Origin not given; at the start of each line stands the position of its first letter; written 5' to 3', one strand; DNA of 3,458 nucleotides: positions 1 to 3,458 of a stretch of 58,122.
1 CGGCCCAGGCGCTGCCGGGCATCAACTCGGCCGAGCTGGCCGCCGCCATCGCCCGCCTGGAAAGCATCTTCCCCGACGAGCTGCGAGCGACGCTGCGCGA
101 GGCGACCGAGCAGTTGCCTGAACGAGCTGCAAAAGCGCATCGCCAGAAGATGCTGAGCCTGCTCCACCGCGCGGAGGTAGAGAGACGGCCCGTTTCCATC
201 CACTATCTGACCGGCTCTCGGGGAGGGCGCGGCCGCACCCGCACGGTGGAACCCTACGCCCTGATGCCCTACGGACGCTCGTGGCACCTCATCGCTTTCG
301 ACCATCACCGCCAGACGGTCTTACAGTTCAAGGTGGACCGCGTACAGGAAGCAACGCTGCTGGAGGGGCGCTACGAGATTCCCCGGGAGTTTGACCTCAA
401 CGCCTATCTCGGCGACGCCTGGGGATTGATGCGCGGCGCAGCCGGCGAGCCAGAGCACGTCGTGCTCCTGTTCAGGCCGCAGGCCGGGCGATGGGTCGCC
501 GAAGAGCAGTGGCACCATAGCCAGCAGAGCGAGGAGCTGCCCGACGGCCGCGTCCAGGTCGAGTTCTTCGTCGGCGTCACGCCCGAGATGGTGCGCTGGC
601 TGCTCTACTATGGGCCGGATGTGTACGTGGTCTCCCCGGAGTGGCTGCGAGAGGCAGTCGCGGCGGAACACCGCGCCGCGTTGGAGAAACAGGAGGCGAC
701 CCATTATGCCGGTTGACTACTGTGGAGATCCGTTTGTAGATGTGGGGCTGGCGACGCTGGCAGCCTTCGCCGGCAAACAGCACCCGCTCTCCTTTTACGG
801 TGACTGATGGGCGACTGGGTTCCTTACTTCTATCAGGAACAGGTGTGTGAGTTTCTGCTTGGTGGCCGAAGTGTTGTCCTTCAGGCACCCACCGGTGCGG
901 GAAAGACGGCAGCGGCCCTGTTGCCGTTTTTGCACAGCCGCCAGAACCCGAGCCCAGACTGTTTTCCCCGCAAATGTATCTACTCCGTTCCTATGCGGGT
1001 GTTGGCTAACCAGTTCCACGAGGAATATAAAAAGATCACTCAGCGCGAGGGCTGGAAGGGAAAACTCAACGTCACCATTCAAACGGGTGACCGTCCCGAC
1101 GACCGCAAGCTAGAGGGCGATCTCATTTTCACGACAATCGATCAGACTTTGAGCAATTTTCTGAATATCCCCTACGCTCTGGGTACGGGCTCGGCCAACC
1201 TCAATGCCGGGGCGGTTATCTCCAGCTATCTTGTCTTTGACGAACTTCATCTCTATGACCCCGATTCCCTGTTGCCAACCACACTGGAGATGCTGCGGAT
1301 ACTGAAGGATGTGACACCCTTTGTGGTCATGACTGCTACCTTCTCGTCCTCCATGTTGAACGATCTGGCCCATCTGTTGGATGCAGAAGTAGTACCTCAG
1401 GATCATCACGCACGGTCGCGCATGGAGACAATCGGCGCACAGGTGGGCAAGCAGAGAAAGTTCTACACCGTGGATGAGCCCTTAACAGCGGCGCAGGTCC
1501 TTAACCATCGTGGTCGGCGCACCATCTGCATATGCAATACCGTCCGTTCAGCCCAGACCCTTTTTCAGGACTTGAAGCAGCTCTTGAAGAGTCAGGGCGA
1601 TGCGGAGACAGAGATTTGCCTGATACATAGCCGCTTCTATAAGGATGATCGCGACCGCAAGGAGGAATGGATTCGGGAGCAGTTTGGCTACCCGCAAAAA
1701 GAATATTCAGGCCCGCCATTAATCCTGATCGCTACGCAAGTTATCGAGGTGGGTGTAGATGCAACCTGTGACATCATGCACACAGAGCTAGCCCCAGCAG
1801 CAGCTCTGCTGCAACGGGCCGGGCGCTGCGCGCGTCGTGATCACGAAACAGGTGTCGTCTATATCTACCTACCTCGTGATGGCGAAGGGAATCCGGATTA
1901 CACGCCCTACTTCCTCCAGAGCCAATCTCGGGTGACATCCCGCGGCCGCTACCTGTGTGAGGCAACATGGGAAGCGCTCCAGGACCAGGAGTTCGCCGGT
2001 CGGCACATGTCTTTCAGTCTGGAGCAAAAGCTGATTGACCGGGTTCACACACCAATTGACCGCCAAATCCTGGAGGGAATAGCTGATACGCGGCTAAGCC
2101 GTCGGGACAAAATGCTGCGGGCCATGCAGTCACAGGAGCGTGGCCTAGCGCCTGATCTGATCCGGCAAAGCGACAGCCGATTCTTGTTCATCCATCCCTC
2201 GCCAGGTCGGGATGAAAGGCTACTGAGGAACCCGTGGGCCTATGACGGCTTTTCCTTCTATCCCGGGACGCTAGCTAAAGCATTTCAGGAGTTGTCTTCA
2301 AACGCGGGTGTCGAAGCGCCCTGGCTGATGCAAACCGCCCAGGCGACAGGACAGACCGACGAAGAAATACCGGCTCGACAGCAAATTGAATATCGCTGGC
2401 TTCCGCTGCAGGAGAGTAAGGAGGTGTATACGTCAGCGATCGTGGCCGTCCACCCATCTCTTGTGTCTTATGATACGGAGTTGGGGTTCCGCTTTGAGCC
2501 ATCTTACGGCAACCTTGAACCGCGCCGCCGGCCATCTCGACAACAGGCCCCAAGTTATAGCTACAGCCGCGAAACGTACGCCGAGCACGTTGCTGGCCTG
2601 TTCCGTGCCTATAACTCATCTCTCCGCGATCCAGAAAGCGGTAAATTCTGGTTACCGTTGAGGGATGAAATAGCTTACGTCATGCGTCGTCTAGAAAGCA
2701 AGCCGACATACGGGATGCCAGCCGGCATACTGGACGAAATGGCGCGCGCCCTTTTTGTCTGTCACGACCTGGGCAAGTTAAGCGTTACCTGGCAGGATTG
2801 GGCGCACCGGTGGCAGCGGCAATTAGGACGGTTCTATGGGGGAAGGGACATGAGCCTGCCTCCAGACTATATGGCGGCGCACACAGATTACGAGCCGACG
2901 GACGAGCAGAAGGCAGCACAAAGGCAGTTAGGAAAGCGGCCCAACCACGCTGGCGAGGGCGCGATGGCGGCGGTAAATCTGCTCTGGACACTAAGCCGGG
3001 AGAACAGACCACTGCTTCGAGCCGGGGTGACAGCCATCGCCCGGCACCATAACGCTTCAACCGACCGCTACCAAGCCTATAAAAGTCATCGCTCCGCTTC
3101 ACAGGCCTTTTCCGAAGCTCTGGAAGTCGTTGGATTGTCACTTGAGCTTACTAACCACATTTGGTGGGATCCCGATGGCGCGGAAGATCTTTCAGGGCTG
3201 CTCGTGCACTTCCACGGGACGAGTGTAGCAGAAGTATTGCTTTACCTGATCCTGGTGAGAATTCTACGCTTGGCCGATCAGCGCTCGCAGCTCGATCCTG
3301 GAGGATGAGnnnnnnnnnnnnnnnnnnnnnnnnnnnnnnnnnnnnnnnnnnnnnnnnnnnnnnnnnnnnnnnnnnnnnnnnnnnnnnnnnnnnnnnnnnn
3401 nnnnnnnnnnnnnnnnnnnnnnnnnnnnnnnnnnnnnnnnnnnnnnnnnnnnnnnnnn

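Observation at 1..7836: Interference-only, architecturally mosaic type I-like Cas module (WYL regulator + cas3-cas8-cas7-cas5-cas6) with no adaptation genes and no CRISPR array in 58 kb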

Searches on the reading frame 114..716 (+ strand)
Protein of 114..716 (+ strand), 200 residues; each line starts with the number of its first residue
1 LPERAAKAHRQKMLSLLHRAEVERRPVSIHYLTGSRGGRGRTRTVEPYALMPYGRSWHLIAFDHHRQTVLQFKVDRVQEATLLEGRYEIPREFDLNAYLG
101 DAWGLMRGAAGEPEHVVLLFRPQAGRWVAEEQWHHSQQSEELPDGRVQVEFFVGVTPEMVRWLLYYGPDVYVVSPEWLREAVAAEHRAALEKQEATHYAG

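Call 3: search_protein_families(library=pfam, proteins=[window:114-716:+], max_evalue=0.01)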
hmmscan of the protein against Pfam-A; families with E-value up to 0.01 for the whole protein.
window:114-716:+ (200 aa): 2 families
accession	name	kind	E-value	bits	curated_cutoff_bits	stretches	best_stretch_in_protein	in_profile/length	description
PF25583.1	WCX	-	1.9e-19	70.2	23.9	1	112-190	1-76/76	WCX domain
PF13280.12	WYL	-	3.6e-18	65.8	21.8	1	13-81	2-69/70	WYL domain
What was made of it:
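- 1..716 (+): 3' two-thirds of the WYL/WCX transcription-regulator gene. The full gene is 338 aa, and the window edge cuts off the first 105 codons, which include the HTH. Pfam WYL 3.6e-18 and WCX 1.9e-19 (call 3).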

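Call 4: search_protein_families(library=ncbifam, proteins=[window:114-716:+], max_evalue=0.01)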
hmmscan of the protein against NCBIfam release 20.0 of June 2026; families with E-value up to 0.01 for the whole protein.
window:114-716:+ (200 aa): 0 families

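Call 5: search_protein_families(library=padloc, proteins=[window:114-716:+], max_evalue=0.01)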
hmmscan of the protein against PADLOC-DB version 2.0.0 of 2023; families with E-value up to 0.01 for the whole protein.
window:114-716:+ (200 aa): 3 families
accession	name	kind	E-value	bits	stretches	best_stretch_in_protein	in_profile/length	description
PDLC01652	WYL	-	3.1e-37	126.4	1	9-190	15-162/162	"CAS-I,CAS-II,CAS-III,CAS-IV,CAS-V,CAS-VI; associated_signaling"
PDLC01766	Cas3c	-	5.6e-32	108.9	1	2-188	125-311/1009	-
PDLC01457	WYL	-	8.5e-21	72.6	1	6-176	119-227/229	"CAS-I,CAS-II,CAS-III,CAS-IV,CAS-V,CAS-VI; associated_signaling"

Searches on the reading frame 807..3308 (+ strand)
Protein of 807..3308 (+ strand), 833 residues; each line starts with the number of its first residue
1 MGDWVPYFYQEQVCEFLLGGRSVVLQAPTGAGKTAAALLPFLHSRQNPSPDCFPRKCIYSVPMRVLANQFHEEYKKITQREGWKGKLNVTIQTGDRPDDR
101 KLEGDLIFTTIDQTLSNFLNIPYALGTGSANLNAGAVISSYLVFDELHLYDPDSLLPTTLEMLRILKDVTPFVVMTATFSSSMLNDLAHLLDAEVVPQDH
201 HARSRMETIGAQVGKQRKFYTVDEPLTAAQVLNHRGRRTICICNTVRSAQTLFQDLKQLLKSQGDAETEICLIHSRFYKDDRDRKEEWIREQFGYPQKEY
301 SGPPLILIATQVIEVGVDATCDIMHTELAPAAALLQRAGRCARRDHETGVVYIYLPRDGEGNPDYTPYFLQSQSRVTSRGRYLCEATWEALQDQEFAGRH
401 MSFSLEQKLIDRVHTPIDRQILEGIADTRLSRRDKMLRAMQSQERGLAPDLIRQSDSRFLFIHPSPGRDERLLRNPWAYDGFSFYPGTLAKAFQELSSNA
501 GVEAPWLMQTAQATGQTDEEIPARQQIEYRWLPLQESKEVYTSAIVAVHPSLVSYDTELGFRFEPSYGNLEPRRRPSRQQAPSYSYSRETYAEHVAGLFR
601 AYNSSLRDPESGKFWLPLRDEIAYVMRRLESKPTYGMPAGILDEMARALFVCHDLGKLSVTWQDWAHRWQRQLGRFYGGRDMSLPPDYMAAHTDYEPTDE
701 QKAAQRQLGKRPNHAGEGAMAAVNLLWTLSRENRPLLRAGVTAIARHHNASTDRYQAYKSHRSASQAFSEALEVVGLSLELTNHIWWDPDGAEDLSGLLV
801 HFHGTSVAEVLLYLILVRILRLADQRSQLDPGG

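Call 3: search_protein_families(library=pfam, proteins=[window:807-3308:+], max_evalue=0.01)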
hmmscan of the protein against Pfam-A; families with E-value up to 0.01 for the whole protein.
window:807-3308:+ (833 aa): 5 families
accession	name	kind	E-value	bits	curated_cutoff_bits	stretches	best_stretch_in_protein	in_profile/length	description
PF22590.2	Cas3-like_C_2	-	2.5e-29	102.1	27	1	236-345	2-105/106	CRISPR-associated nuclease/helicase Cas3, C-terminal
PF00270.35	DEAD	-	9.4e-24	84.4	26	1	9-182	3-162/167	DEAD/DEAH box helicase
PF04851.21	ResIII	-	4e-08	33.8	22.5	1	9-179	7-162/164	Type III restriction enzyme, res subunit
PF00271.37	Helicase_C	-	4.2e-08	33.9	23.5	1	231-344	9-109/110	Helicase conserved C-terminal domain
PF18019.7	Cas3_HD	-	0.00065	20.2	23.1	1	633-774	46-162/207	Cas3, HD domain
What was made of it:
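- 807..3308 (+): cas3: an SF2 helicase (residues about 1-400) with a C-terminal HD nuclease (about 590-833). It looks like a fusion of cas3' and cas3''. Pfam DEAD, Cas3-like_C_2 and Cas3_HD (call 3).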

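Call 4: search_protein_families(library=ncbifam, proteins=[window:807-3308:+], max_evalue=0.01)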
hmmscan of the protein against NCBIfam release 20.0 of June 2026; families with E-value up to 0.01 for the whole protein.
window:807-3308:+ (833 aa): 24 families
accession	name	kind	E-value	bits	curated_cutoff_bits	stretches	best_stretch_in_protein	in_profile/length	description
TIGR02621.3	cas3_GSU0051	exception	5e-58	197.6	400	1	6-379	14-406/854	type I-G CRISPR-associated helicase/endonuclease Cas3g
TIGR01587.1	cas3_core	equivalog_domain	6.9e-51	173.4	102.45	1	23-357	2-335/358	CRISPR-associated helicase Cas3'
NF007248.0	PRK09694.1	equivalog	1.2e-20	73.1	569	1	236-346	560-664/878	CRISPR-associated helicase/endonuclease Cas3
TIGR04121.1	DEXH_lig_assoc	equivalog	3.6e-16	58.1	850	1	3-101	11-107/804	ligase-associated DNA damage response DEXH box helicase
NF002654.0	PRK02362.1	equivalog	4.8e-08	31.8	887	1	13-199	32-199/739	ATP-dependent DNA helicase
TIGR03158.1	cas3_cyano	exception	3.8e-07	29.6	69.1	1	140-340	147-355/357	type I-D CRISPR-associated helicase Cas3'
TIGR01596.1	cas3_HD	equivalog_domain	4.6e-07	30.1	43.45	1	632-760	19-121/178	CRISPR-associated endonuclease Cas3''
NF008744.0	PRK11776.1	equivalog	2.1e-06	26.6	524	1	10-80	31-98/460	ATP-dependent RNA helicase DbpA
NF008164.0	PRK10917.1-2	equivalog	2.7e-06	25.9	785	1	24-355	301-601/704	ATP-dependent DNA helicase RecG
NF008165.0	PRK10917.1-3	equivalog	4.3e-06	25.5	711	1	202-357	460-593/692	ATP-dependent DNA helicase RecG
TIGR00643.1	recG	equivalog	7.2e-06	25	659.4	1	235-356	447-565/629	ATP-dependent DNA helicase RecG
NF008394.0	PRK11192.1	equivalog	7.4e-06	25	507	1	9-82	29-103/441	ATP-dependent RNA helicase SrmB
NF053631.1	RNA_helic_CshA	equivalog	1.4e-05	24.1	646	1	10-83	26-96/434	degradosome RNA helicase CshA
NF002251.0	PRK01172.1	equivalog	1.5e-05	23.5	891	1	7-204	24-202/674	ATP-dependent DNA helicase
NF040935.1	helicase_Hel308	equivalog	1.6e-05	23.2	1200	1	11-208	33-208/704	ATP-dependent DNA helicase Hel308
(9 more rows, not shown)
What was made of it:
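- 807..3308 (+): TIGR01587 cas3_core 6.9e-51, above its cutoff (call 4).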

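Call 5: search_protein_families(library=padloc, proteins=[window:807-3308:+], max_evalue=0.01)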
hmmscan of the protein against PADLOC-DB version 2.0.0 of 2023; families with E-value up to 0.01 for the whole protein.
window:807-3308:+ (833 aa): 42 families (the best 25 are shown)
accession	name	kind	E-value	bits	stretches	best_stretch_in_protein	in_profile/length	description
PDLC01710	Cas3a1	-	2.4e-61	206.2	1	22-366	220-568/745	Cas3_1_CAS-I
PDLC01252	Cas3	-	3.1e-57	192.5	1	23-365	2-309/324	CAS-I; effector_G3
PDLC01770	Cas3g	-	9e-56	187.7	1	6-373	15-367/733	-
PDLC00938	Cas3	-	1.8e-51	173.4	1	23-357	2-335/358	CRISPR-associated helicase Cas3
PDLC01762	Cas3b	-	1.7e-50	170.3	1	21-402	241-579/692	-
PDLC01767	Cas3e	-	3.2e-49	166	1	99-564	293-652/680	-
PDLC01761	Cas3b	-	6.4e-48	162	1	21-436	232-611/705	-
PDLC01757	Cas3b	-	9.4e-42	141.4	1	21-360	205-512/676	-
PDLC01769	Cas3g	-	5.4e-34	116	1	5-368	19-392/836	-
PDLC01759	Cas3b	-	1.1e-33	115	2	170-429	386-607/711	-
PDLC02080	Cas3b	-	1.5e-33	114.2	1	104-415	356-630/709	-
PDLC01765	Cas3c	-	4e-30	103.3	1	24-373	187-484/612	-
PDLC02081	Cas3b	-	1.1e-27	95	1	140-358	323-532/705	-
PDLC02082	Cas3b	-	1.1e-27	94.8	2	170-385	403-596/734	-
PDLC02079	Cas3b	-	3.8e-27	92.8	1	142-359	337-548/691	-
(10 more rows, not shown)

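Call 10: find_encoding_contigs(protein=window:807-3308:+, flank=10000, max_places=6)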
Protein window:807-3308:+ (833 aa): 23 contigs read that carry it; 6 places shown.
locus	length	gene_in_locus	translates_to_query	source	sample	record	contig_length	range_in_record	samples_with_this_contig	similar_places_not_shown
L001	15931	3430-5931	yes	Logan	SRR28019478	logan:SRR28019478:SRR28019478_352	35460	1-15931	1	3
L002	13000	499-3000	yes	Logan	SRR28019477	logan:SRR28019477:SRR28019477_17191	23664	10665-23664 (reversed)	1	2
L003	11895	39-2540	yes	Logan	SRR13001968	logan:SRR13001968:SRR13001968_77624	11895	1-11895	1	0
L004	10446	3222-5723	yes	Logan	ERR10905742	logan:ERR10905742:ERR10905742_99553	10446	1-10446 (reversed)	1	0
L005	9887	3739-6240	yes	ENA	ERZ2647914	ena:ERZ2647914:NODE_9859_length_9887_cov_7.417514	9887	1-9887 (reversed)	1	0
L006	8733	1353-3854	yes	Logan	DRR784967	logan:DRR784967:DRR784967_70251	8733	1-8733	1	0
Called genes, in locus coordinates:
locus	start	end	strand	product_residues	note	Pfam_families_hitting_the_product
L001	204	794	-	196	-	PF01930:Cas_Cas4, PF12705:PDDEXK_1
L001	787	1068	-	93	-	PF09827:CRISPR_Cas2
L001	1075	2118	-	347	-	PF01867:Cas_Cas1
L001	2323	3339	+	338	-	PF13280:WYL, PF25583:WCX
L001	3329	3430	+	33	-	-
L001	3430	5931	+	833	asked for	PF00270:DEAD, PF04851:ResIII, PF00271:Helicase_C, PF22590:Cas3-like_C_2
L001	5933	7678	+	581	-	-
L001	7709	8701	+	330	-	PF01905:DevR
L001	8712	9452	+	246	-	-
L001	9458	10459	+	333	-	PF27225:AF_1859_N, PF10040:CRISPR_Cas6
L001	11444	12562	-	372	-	PF13565:HTH_32, PF13683:rve_3, PF13333:rve_2 (weak)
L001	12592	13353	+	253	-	PF03447:NAD_binding_3, PF01958:Asp_DH_C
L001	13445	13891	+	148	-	PF09980:DUF2214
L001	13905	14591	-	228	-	PF00561:Abhydrolase_1 (weak), PF12697:Abhydrolase_6 (faint), PF02230:Abhydrolase_2, PF00756:Esterase (weak), PF01738:DLH, PF00326:Peptidase_S9 (faint), PF12146:Hydrolase_4 (faint)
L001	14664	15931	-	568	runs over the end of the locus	PF00128:Alpha-amylase, PF23915:SusG_C (weak)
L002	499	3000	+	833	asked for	PF00270:DEAD, PF04851:ResIII, PF00271:Helicase_C, PF22590:Cas3-like_C_2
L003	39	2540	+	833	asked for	PF00270:DEAD, PF04851:ResIII, PF00271:Helicase_C, PF22590:Cas3-like_C_2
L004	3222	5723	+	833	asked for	PF00270:DEAD, PF04851:ResIII, PF00271:Helicase_C, PF22590:Cas3-like_C_2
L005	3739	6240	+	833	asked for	PF00270:DEAD, PF04851:ResIII, PF00271:Helicase_C, PF22590:Cas3-like_C_2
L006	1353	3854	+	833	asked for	PF00270:DEAD, PF04851:ResIII, PF00271:Helicase_C, PF22590:Cas3-like_C_2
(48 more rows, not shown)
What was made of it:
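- Closest known: Subtype I-A CRISPR-Cas. Same: Cas6 carries the AF_1859_N domain (call 10).
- These contigs carry cas1 (347 aa), cas2 (93 aa) and cas4 (196 aa) with Pfam hits, directly upstream of the full WYL gene (call 10).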

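Call 24: search_solved_structures(query=window:807-3308:+, max_evalue=0.001)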
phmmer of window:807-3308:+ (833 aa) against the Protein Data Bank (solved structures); distinct sequences matched with E-value up to 0.001: 22.
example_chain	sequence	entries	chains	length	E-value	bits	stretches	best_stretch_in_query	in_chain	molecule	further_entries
7tr8_A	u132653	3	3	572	3.1e-26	95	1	6-357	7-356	CRISPR-associated helicase Cas3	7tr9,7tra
7r2k_A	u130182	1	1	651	4.4e-26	94.5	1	6-357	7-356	CRISPR-associated helicase Cas3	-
6c66_G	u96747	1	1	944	1e-14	56.9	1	235-351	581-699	CRISPR-associated helicase, Cas3 family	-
4qqw_A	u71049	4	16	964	1.1e-14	56.8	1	235-351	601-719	CRISPR-associated helicase, Cas3 family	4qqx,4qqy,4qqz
8wtk_A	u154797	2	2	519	7.2e-13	50.8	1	23-351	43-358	CRISPR-associated helicase Cas3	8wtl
4q2c_A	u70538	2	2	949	6.2e-12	47.7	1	229-344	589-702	CRISPR-associated helicase Cas3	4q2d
9g44_A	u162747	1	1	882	1.2e-06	30.2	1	96-348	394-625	DEAD-like helicases-like protein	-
3dkp_A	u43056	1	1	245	1.3e-06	30.1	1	5-84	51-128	Probable ATP-dependent RNA helicase DDX52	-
8alz_B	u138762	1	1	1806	4.5e-05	25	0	22-112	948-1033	Activating signal cointegrator 1 complex subunit 3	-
8ro0_B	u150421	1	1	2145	0.00017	23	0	19-111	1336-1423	U5 small nuclear ribonucleoprotein 200 kDa helicase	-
9b15_A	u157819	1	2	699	0.00018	23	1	10-199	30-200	ATP-dependent DNA helicase Hel308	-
2p6r_A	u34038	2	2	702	0.00018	23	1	10-199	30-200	afUHEL308 HELICASE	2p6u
6s9i_B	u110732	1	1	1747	0.00022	22.7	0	20-167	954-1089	U5 small nuclear ribonucleoprotein 200 kDa helicase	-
6qdv_B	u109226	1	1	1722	0.00029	22.3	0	20-167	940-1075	U5 small nuclear ribonucleoprotein 200 kDa helicase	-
4f91_B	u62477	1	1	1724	0.00029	22.3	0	20-167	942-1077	U5 small nuclear ribonucleoprotein 200 kDa helicase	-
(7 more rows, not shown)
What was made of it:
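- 807..3308 (+): Best solved relative is P. furiosus I-A Cas3' 7TR8, 3e-26 (call 24).
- Closest known: Subtype I-A CRISPR-Cas. Same: The Cas3 helicase is closest to Pfu Cas3' (call 24).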

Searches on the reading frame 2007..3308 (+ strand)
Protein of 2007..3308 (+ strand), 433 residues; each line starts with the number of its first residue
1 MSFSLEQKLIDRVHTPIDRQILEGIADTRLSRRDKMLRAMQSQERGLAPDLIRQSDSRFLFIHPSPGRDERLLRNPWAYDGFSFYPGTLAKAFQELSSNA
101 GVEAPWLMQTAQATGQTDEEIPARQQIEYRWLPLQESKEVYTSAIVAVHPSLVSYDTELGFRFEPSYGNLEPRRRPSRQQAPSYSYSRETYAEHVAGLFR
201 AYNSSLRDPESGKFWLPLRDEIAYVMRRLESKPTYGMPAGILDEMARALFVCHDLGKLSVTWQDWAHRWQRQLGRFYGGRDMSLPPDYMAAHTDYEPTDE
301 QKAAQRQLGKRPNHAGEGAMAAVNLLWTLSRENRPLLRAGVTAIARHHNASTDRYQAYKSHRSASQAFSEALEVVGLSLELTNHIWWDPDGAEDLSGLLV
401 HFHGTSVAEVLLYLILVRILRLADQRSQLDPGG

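Call 79: search_protein_families(library=padloc, proteins=[window:2007-3308:+], max_evalue=1)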
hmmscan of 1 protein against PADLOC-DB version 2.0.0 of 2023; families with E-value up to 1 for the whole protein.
window:2007-3308:+ (433 aa): 6 families
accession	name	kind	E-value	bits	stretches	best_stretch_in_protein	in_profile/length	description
PDLC00940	Cas3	-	5.3e-08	31.2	1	231-361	18-122/178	CRISPR-associated endonuclease Cas3-HD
PDLC01254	Cas3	-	6.4e-08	31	1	192-367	10-107/164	CAS-I; effector_G3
PDLC01759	Cas3b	-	0.00013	18.8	2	309-361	59-108/711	-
PDLC02082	Cas3b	-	0.00016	18.2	1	237-372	33-125/734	-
PDLC01456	Cas3a2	-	0.0016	16.6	1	184-264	4-68/207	CAS-I; effector_G3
PDLC01765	Cas3c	-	0.01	12.8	1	243-362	43-98/612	-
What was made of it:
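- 807..3308 (+): The C-terminal part matches stand-alone Cas3-HD profiles PDLC00940, PDLC01254 and Cas3a2 (call 79).
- On Subtype I-G: The C-terminal half hits stand-alone Cas3'' HD profiles only (call 79).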
